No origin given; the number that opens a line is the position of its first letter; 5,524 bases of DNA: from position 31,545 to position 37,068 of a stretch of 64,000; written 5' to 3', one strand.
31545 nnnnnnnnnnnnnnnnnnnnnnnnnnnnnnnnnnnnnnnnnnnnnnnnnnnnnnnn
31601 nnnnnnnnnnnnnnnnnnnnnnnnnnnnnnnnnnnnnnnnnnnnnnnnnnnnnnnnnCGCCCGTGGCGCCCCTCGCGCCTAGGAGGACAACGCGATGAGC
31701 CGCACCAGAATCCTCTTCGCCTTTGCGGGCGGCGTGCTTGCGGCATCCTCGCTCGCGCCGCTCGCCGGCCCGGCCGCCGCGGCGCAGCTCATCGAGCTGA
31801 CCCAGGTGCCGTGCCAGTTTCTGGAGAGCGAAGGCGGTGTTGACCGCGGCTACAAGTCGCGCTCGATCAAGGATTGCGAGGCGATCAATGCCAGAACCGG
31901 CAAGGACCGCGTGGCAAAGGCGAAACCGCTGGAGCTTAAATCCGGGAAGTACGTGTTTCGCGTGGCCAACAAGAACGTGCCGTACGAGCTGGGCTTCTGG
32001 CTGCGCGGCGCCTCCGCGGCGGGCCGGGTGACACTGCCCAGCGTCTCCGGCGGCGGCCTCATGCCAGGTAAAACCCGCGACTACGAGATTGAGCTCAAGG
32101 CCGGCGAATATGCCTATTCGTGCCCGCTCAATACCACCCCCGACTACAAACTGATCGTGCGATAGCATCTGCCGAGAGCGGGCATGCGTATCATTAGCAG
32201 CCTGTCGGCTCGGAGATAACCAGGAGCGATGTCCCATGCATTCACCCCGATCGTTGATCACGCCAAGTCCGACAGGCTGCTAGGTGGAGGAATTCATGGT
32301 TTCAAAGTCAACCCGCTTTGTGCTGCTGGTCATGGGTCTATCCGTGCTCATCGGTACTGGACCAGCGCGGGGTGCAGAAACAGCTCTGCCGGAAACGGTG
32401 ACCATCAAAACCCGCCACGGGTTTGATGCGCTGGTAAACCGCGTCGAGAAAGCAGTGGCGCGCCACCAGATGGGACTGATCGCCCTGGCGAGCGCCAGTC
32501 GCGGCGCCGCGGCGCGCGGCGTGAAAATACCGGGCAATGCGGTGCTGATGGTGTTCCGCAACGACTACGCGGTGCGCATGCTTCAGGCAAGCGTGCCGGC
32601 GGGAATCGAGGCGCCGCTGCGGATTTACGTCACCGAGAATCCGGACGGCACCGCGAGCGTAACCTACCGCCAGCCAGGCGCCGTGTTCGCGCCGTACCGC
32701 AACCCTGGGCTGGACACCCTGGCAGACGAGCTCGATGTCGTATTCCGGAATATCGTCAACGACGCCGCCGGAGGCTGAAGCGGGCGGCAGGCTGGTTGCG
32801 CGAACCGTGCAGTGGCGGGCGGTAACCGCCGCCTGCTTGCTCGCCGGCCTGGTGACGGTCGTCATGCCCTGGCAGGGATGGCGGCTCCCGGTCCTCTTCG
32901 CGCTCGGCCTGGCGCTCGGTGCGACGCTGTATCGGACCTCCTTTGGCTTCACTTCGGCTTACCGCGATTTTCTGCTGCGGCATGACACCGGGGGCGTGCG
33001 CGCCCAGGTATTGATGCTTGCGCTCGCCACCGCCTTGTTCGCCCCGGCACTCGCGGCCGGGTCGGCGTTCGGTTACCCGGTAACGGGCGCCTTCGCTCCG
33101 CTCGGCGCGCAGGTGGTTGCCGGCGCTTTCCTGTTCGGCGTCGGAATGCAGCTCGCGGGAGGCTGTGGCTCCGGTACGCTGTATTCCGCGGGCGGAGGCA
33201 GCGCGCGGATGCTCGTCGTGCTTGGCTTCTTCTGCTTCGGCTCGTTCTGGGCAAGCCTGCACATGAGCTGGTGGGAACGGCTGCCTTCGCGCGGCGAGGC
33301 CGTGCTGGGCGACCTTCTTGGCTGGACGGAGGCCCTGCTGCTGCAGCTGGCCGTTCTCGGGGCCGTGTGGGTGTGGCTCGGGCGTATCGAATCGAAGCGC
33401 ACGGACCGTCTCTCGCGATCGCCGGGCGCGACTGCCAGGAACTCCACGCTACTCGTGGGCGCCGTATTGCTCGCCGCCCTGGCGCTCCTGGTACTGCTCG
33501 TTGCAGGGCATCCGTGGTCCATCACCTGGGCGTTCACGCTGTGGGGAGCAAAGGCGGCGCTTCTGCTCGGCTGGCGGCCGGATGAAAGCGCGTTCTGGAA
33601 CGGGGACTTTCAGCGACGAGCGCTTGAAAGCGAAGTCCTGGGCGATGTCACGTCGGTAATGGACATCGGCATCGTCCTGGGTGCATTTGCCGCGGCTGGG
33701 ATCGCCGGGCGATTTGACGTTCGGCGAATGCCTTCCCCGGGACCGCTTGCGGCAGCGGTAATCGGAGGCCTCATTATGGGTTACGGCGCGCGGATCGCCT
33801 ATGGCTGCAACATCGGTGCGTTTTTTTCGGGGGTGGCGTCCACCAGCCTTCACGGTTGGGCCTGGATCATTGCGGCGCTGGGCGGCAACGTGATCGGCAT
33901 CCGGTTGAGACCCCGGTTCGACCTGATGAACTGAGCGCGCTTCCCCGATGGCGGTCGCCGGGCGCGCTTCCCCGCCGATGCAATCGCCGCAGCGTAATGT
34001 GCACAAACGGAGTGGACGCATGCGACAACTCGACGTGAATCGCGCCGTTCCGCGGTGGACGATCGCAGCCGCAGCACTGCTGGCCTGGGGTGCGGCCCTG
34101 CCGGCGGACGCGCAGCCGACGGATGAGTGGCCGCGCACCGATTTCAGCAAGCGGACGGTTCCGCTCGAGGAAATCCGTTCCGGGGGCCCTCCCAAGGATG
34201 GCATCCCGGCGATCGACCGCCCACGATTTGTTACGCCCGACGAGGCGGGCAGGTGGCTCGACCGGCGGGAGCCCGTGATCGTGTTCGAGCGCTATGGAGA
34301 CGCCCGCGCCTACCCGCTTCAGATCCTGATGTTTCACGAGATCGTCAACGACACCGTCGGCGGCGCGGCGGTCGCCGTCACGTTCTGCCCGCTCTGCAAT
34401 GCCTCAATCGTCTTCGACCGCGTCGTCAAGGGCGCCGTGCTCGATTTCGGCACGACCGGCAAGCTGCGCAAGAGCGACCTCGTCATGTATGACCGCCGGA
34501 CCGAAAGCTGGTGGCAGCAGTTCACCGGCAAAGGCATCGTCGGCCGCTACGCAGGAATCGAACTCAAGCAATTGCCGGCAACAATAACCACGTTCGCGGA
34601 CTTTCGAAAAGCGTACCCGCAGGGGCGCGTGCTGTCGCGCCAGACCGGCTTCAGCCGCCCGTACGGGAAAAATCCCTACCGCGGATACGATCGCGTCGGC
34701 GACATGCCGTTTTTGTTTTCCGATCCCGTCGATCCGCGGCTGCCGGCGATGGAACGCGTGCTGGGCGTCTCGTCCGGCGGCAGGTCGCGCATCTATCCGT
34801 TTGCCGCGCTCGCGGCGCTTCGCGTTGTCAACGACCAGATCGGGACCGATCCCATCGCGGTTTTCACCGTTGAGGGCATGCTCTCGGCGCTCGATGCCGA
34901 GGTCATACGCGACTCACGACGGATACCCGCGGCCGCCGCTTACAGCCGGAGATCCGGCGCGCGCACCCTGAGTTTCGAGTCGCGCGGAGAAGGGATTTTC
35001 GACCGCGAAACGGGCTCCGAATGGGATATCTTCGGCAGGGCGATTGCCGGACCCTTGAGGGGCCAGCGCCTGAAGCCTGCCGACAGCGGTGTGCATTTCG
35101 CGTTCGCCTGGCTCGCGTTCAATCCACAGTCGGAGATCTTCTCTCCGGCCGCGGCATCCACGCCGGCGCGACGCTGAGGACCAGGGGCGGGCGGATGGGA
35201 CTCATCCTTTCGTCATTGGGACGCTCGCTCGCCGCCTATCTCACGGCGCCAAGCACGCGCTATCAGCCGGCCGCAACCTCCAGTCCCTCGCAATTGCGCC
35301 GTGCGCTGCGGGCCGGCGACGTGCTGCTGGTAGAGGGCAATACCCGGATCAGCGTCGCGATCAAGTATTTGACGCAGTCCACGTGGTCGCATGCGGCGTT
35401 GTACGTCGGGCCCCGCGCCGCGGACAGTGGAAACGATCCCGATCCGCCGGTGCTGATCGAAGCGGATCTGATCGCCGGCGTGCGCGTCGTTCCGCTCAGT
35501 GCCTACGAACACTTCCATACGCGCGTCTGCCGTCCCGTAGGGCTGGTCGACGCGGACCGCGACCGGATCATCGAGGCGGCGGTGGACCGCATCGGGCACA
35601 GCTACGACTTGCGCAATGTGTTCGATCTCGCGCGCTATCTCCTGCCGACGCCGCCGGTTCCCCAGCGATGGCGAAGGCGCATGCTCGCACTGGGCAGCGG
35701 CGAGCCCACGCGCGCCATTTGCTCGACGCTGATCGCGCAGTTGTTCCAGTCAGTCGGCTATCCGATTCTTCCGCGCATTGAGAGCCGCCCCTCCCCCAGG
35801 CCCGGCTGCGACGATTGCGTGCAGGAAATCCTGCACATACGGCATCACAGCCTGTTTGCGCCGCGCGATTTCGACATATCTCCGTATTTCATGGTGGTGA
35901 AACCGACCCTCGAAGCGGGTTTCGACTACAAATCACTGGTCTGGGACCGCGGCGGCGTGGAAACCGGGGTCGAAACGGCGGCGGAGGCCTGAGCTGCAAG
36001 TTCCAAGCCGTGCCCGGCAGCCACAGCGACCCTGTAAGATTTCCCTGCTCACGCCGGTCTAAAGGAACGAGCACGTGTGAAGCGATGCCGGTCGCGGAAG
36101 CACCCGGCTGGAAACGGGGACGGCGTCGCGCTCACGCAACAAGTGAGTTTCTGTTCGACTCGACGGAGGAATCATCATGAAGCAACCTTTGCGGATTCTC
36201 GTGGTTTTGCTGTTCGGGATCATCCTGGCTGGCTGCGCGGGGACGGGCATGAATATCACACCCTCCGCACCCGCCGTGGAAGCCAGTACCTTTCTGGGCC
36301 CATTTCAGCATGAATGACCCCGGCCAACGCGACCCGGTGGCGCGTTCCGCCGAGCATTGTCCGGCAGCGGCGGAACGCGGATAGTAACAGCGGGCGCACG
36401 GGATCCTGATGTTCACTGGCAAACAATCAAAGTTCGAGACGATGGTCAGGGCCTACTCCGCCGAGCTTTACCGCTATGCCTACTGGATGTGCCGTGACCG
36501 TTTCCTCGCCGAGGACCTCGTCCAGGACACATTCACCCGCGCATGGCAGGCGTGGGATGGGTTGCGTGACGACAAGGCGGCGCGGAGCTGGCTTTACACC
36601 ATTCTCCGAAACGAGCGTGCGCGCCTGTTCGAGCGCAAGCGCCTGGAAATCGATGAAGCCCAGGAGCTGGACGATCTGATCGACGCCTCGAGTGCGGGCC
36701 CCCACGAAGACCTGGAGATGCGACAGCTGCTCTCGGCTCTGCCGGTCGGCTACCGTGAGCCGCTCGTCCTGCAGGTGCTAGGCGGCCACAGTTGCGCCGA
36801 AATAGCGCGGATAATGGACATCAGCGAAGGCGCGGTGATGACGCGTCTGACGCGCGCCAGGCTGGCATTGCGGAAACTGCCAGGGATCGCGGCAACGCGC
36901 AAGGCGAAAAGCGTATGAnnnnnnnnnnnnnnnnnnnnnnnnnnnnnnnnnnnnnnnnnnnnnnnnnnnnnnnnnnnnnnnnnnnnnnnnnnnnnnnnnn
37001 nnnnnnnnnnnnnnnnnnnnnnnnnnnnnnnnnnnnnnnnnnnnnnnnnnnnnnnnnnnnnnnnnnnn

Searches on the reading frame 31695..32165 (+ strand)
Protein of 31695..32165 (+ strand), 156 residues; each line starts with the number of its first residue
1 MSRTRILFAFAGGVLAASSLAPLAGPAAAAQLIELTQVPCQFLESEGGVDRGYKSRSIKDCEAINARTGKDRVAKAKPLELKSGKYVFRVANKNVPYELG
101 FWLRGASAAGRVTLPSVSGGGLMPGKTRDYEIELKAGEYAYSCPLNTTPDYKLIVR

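Call 9: search_protein_families(library=pfam, proteins=[window:31695-32165:+], max_evalue=0.001)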
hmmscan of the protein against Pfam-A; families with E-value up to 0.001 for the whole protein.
window:31695-32165:+ (156 aa): 0 families

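Call 51: search_protein_families(library=ncbifam, proteins=[window:31695-32165:+], max_evalue=0.01)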
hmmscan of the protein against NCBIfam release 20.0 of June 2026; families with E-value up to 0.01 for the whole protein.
window:31695-32165:+ (156 aa): 1 family
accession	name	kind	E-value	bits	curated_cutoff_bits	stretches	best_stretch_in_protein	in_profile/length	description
TIGR03139.1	QueF-II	equivalog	0.0026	17.6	86.9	1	126-155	14-43/115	preQ(1) synthase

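Call 86: search_solved_structures(query=A5, max_evalue=10, show_alignments=3)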
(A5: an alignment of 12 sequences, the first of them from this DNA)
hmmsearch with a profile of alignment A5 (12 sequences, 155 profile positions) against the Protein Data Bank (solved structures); distinct sequences matched with E-value up to 10: 4.
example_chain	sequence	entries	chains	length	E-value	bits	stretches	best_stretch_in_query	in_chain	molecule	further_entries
3g4d_A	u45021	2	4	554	0.67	12.7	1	21-65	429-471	(+)-delta-cadinene synthase isozyme XC1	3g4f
1k8f_A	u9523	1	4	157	0.74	12.6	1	27-71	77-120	ADENYLYL CYCLASE-ASSOCIATED PROTEIN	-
7wgu_A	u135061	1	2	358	0.88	12.3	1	122-155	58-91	Iron uptake system protein EfeO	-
6fm2_B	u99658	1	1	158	0.89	12.3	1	28-71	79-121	Adenylyl cyclase-associated protein 1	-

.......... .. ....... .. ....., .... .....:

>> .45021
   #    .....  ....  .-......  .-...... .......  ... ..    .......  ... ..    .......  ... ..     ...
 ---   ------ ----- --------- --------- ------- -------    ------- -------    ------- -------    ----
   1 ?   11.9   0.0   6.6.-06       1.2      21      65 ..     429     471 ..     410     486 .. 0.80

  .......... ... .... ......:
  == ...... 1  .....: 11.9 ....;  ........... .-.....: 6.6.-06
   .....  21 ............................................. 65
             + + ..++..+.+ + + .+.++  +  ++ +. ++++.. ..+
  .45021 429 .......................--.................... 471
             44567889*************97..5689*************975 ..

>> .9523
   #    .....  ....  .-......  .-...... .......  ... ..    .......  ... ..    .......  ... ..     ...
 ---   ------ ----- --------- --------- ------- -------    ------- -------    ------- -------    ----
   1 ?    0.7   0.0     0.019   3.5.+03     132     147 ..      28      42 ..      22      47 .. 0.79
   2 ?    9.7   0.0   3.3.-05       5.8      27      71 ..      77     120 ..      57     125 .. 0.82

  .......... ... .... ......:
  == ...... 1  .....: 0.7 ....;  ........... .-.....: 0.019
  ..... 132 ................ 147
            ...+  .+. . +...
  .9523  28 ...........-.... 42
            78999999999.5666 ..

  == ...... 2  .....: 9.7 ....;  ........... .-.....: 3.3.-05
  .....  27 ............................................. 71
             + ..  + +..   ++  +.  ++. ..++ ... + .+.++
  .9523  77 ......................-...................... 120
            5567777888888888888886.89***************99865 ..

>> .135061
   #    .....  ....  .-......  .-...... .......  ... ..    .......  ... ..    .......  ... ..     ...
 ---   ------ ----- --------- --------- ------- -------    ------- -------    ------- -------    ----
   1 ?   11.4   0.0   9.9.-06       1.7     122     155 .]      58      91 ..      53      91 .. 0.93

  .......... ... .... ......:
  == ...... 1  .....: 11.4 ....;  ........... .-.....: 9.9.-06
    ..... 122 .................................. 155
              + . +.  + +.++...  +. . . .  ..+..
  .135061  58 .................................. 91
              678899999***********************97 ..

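Call 87: search_protein_families(library=pfam, proteins=[window:31695-32165:+], max_evalue=5)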
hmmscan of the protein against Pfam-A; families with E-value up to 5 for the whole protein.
window:31695-32165:+ (156 aa): 1 family
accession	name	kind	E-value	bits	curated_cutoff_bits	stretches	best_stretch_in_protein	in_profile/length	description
PF13473.12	Cupredoxin_1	-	0.014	15.9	27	1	122-155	70-104/104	Cupredoxin-like domain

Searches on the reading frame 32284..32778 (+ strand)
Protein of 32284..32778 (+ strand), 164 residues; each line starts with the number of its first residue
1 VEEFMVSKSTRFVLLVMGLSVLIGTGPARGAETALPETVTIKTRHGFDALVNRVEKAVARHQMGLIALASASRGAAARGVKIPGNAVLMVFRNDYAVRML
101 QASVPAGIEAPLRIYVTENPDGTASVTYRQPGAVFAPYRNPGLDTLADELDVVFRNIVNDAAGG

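Call 9: search_protein_families(library=pfam, proteins=[window:32284-32778:+], max_evalue=0.001)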
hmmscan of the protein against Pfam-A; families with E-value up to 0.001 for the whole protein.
window:32284-32778:+ (164 aa): 1 family
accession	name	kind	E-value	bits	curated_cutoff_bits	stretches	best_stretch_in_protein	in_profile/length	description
PF03625.19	DUF302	-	6.7e-08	32.7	23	1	74-131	6-63/63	Domain of unknown function DUF302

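Call 51: search_protein_families(library=ncbifam, proteins=[window:32284-32778:+], max_evalue=0.01)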
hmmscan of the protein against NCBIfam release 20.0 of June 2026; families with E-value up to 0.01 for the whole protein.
window:32284-32778:+ (164 aa): 1 family
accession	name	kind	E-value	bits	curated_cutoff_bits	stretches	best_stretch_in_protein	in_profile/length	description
NF002454.0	PRK01636.1-2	equivalog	0.0064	15.9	312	1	38-132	143-237/270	fluoride efflux transporter CrcB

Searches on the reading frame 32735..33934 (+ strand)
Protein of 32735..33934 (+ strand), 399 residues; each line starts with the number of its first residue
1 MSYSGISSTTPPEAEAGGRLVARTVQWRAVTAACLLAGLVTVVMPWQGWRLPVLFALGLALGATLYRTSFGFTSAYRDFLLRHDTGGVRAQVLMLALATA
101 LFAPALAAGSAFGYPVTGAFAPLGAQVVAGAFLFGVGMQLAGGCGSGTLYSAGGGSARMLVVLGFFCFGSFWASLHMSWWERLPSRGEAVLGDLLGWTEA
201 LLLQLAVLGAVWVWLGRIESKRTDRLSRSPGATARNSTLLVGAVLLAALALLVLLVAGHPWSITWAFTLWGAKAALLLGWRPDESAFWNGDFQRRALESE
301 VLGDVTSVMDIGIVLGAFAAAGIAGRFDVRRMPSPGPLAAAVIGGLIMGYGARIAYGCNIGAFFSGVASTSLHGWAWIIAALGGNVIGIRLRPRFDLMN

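Call 9: search_protein_families(library=pfam, proteins=[window:32735-33934:+], max_evalue=0.001)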
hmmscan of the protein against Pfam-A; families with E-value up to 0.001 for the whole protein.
window:32735-33934:+ (399 aa): 1 family
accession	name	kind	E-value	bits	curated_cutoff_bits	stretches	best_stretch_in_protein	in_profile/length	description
PF04143.19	Sulf_transp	-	1.1e-64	219.4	27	1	67-387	1-310/310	Sulphur transport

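Call 51: search_protein_families(library=ncbifam, proteins=[window:32735-33934:+], max_evalue=0.01)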
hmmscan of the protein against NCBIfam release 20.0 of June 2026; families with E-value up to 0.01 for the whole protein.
window:32735-33934:+ (399 aa): 3 families
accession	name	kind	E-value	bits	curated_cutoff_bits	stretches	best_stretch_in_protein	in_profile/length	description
NF033796.1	selen_YedE_FdhT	exception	1.2e-38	133.4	350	2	244-391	14-157/387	selenium metabolism membrane protein YedE/FdhT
NF052577.1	ThSTportTsuASprch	equivalog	9.9e-25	87.6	400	2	310-380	245-315/330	thiosulfate transporter TsuA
NF041049.1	thio_trans_TsuA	exception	6.7e-12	45.1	645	2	58-181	11-131/348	thiosulfate utilization transporter TsuA/YeeE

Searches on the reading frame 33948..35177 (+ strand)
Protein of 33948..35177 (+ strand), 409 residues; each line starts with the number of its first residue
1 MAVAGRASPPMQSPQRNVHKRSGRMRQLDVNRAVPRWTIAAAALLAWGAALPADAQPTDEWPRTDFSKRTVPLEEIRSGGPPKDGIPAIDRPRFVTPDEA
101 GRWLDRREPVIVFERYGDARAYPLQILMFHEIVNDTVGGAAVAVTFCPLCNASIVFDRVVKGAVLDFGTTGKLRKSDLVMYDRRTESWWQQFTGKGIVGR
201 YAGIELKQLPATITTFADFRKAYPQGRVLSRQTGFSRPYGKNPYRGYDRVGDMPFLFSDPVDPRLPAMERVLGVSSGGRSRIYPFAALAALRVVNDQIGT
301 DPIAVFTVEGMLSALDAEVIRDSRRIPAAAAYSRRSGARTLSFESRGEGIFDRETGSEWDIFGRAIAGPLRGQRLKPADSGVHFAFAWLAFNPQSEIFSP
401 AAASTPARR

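Call 9: search_protein_families(library=pfam, proteins=[window:33948-35177:+], max_evalue=0.001)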
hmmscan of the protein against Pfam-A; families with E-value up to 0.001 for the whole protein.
window:33948-35177:+ (409 aa): 1 family
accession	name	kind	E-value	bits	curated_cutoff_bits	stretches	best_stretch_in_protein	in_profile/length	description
PF11376.13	DUF3179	-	6.2e-102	341.4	27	1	83-395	1-292/292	Protein of unknown function (DUF3179)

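Call 51: search_protein_families(library=ncbifam, proteins=[window:33948-35177:+], max_evalue=0.01)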
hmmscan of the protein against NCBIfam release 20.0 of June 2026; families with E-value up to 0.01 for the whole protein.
window:33948-35177:+ (409 aa): 0 families

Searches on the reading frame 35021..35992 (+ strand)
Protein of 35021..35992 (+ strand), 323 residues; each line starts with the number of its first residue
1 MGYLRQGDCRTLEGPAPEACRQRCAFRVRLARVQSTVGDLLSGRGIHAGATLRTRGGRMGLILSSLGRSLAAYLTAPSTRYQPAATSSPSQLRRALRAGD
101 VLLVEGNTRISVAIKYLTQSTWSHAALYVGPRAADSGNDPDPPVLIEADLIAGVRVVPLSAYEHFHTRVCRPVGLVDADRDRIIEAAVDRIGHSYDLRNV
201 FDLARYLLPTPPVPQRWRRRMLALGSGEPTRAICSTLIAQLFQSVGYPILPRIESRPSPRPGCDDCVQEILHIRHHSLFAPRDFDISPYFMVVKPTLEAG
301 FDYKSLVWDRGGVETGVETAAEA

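Call 87: search_protein_families(library=pfam, proteins=[window:35021-35992:+], max_evalue=5)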
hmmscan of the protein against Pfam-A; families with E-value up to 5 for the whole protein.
window:35021-35992:+ (323 aa): 2 families
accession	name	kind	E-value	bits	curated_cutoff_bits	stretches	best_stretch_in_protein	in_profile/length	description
PF05708.18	Peptidase_C92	-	1.9e-08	35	27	1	96-198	2-99/166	Permuted papain-like amidase enzyme, YaeF/YiiX, C92 family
PF11776.13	RcnB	-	0.39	11.1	25.9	1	190-219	3-34/51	Nickel/cobalt transporter regulator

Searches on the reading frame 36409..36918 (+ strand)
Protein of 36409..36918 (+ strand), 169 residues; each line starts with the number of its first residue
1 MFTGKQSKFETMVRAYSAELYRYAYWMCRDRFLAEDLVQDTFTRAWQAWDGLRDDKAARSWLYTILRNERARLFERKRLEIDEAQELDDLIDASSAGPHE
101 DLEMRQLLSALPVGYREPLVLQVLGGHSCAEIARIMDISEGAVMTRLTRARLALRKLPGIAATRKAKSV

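Call 51: search_protein_families(library=ncbifam, proteins=[window:36409-36918:+], max_evalue=0.01)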
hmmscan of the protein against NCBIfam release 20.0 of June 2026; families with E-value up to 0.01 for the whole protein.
window:36409-36918:+ (169 aa): 87 families (the best 25 are shown)
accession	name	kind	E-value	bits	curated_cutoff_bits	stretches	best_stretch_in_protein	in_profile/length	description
NF009170.0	PRK12517.1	subfamily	9e-54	181.8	197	1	4-157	20-175/188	RNA polymerase sigma factor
TIGR02983.1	SigE-fam_strep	subfamily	7.5e-30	104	141.55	1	5-158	4-158/162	SigE family RNA polymerase sigma factor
TIGR02937.1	sigma70-ECF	superfamily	3.3e-24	85.4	42.9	1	8-156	2-163/165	sigma-70 family RNA polymerase sigma factor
NF009164.0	PRK12511.1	equivalog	7.9e-23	80.9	185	1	17-161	14-162/182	RNA polymerase sigma factor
NF058625.1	sigma_PG0214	equivalog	8.6e-23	80.9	130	1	5-156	2-159/170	GFO_1088 family ECF-type sigma factor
TIGR02950.1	SigM_subfam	subfamily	6.8e-22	78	147.95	1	10-157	3-157/159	RNA polymerase sigma factor, SigM family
TIGR02985.1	Sig70_bacteroi1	subfamily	8e-22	78.2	126.4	1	8-156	2-160/162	RNA polymerase sigma-70 factor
NF004113.0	PRK05602.1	equivalog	2.6e-20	72.9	208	1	4-157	42-200/211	RNA polymerase sigma factor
NF007225.0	PRK09643.1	equivalog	1.1e-19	71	190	1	3-157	23-181/204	RNA polymerase sigma factor SigM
NF008888.0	PRK11922.1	equivalog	1.5e-19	70.5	204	1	4-156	27-194/231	RNA polymerase sigma factor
NF007227.0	PRK09645.1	subfamily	2.1e-19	70.1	202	1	8-156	14-168/177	sigma-70 family RNA polymerase sigma factor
NF053879.1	RNAPolSigSigVBac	equivalog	5.1e-19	68.5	190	1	7-155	4-152/160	RNA polymerase sigma factor SigV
NF009185.0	PRK12533.1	equivalog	6e-19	68.6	248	1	5-159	27-194/231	RNA polymerase sigma factor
NF007223.0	PRK09641.1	equivalog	9.3e-19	68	209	1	3-156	14-182/187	RNA polymerase sigma factor SigW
NF009171.0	PRK12518.1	equivalog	2.5e-18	66.6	208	1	4-156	24-182/191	RNA polymerase sigma factor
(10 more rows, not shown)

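Call 87: search_protein_families(library=pfam, proteins=[window:36409-36918:+], max_evalue=5)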
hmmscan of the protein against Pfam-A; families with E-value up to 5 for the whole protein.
window:36409-36918:+ (169 aa): 11 families
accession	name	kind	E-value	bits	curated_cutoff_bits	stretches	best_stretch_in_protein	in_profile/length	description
PF04542.20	Sigma70_r2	-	3.9e-16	59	24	1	12-78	1-69/71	Sigma-70 region 2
PF08281.18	Sigma70_r4_2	-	8.3e-15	54.6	25.7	1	103-154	3-54/54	Sigma-70, region 4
PF22029.2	PhyR_sigma2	-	3.9e-07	30.5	27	1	20-66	8-54/55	Sigma2 domain of PhyR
PF04545.22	Sigma70_r4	-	1.7e-06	27.9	24.1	1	108-156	2-50/50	Sigma-70, region 4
PF07638.17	Sigma70_ECF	-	0.00037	20.9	21.1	1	76-153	103-178/185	ECF sigma factor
PF13518.12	HTH_28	-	0.0006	20.3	25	1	119-144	5-30/52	Helix-turn-helix domain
PF00196.25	GerE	-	0.021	14.9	23.5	1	116-147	6-38/57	Bacterial regulatory proteins, luxR family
PF12840.13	HTH_20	-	0.022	15.2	27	1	120-144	9-36/51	Helix-turn-helix domain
PF13384.12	HTH_23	-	0.05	13.9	24.6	1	122-144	13-35/50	Homeodomain-like domain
PF13551.12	HTH_29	-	0.052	14.1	28.1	1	120-145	5-31/64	Winged helix-turn helix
PF13542.12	HTH_Tnp_ISL3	-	0.06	13.3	27.4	1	121-149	22-49/51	Helix-turn-helix domain of transposase family ISL3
